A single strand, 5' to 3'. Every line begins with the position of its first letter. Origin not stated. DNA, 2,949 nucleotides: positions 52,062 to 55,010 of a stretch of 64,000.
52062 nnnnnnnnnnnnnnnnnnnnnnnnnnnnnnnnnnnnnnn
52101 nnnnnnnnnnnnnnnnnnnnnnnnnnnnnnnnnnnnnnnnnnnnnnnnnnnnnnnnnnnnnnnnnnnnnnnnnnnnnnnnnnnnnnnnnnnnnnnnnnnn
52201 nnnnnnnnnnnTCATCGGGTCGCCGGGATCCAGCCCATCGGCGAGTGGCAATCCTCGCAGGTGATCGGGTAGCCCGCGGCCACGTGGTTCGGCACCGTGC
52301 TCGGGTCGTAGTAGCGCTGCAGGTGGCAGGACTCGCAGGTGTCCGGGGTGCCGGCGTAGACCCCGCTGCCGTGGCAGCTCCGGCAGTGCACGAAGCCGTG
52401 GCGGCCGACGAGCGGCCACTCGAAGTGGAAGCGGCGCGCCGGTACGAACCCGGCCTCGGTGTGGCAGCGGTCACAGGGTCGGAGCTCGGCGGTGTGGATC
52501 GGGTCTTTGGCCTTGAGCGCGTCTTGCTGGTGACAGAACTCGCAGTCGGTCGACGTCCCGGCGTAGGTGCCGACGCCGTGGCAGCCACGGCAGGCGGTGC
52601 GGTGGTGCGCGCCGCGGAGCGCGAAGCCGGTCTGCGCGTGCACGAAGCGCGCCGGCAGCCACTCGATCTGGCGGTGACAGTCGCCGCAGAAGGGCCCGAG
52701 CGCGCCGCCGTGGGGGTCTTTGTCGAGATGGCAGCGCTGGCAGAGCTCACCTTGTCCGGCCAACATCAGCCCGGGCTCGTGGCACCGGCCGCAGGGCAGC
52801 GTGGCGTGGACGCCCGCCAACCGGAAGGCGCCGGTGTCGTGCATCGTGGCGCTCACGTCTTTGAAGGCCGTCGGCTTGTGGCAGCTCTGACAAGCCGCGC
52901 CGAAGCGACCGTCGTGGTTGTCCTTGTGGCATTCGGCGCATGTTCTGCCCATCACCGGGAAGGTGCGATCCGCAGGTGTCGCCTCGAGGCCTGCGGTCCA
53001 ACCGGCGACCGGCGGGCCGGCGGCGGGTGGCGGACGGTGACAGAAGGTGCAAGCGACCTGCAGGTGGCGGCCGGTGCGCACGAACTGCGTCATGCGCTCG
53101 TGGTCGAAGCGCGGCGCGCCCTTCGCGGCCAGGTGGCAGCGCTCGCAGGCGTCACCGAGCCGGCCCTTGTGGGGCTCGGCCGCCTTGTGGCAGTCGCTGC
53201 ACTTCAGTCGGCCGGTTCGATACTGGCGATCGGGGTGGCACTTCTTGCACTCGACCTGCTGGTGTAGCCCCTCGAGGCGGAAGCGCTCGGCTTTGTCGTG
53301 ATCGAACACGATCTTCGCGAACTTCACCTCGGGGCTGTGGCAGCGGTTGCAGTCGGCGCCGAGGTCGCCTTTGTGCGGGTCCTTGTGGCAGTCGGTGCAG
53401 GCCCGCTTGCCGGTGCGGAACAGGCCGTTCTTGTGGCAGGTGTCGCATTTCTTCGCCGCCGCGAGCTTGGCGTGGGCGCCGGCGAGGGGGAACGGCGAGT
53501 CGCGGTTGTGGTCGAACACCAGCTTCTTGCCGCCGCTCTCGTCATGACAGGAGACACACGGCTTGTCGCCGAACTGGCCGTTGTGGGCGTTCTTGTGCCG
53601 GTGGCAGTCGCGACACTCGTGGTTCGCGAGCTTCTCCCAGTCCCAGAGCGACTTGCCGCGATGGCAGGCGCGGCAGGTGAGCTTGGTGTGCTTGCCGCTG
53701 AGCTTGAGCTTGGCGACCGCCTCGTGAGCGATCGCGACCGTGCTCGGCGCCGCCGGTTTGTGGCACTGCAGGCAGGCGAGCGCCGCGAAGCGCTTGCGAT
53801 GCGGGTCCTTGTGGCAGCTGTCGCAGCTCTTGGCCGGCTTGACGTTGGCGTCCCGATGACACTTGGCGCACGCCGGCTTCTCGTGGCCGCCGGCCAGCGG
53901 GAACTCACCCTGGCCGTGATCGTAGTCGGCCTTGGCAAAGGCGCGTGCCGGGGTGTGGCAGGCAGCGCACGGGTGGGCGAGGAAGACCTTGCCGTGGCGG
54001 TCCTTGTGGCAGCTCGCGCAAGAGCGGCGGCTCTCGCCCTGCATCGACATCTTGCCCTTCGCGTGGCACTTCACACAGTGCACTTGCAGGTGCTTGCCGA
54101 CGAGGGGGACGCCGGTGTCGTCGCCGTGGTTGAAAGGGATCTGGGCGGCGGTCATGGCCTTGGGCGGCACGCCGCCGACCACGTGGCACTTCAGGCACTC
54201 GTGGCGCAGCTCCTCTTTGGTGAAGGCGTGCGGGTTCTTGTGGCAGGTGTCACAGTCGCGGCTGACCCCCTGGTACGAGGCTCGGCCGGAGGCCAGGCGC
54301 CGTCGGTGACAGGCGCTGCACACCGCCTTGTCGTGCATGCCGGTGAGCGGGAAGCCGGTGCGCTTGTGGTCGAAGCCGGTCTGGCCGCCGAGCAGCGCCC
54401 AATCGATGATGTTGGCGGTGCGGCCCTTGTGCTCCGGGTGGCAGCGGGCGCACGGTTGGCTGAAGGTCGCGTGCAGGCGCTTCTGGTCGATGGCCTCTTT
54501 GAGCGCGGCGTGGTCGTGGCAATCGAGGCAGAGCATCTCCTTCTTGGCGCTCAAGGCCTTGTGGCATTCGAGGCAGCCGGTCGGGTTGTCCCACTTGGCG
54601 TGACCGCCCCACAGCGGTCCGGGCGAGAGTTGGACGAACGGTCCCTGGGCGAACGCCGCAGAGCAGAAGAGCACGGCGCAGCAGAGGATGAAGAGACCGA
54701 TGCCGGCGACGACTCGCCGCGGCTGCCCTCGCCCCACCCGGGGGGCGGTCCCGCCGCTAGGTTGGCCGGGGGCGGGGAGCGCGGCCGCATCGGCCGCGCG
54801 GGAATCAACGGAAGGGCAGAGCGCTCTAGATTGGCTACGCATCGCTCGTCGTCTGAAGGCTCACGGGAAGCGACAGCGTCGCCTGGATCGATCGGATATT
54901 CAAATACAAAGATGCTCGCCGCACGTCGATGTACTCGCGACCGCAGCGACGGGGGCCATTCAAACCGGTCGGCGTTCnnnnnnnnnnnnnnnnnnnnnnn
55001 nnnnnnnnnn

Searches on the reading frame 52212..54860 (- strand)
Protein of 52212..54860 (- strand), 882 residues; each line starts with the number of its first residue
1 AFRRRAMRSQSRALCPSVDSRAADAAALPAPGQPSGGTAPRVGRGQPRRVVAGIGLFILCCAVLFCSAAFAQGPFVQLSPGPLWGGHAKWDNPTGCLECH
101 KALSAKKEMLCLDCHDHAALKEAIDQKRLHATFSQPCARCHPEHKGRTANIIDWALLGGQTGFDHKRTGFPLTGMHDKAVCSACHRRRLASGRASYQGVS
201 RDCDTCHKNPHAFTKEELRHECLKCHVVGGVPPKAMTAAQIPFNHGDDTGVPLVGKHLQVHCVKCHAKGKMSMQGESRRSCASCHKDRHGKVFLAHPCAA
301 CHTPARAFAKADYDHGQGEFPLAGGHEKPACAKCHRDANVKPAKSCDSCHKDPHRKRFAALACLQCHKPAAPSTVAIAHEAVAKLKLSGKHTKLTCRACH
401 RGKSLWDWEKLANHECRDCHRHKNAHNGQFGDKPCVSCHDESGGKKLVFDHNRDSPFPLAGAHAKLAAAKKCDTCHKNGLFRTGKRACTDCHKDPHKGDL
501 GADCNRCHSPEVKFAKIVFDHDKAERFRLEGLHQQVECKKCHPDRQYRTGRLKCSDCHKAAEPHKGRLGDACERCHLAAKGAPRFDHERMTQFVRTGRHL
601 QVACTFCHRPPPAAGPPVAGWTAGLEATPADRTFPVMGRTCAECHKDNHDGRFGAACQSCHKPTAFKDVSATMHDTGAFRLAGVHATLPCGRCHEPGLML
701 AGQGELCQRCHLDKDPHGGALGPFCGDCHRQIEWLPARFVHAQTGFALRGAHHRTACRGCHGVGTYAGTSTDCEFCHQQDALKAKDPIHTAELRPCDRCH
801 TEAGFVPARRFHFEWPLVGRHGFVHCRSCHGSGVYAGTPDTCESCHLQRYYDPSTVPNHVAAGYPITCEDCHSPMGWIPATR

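Call 28: search_protein_families(library=pfam, proteins=[window:52212-54860:-], max_evalue=0.0001)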
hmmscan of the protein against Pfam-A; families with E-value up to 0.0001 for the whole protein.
window:52212-54860:- (882 aa): 4 families
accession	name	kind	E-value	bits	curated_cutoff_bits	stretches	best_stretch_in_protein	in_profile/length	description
PF14522.11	Cytochrome_C7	-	4.5e-36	122.9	24.8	0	354-421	5-67/67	Cytochrome c7 and related cytochrome c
PF14537.11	Cytochrom_c3_2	-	5.9e-21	75.2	25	0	413-493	6-79/79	Cytochrome c3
PF22113.1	Mtrc-MtrF_II-IV_dom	-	1.3e-06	28.5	30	0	468-610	5-165/176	Outer membrane cytochrome MtrC/MtrF-like, domains II/IV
PF02085.21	Cytochrom_CIII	-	2.2e-05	25.2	22.9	0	820-874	27-84/101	Class III cytochrome C family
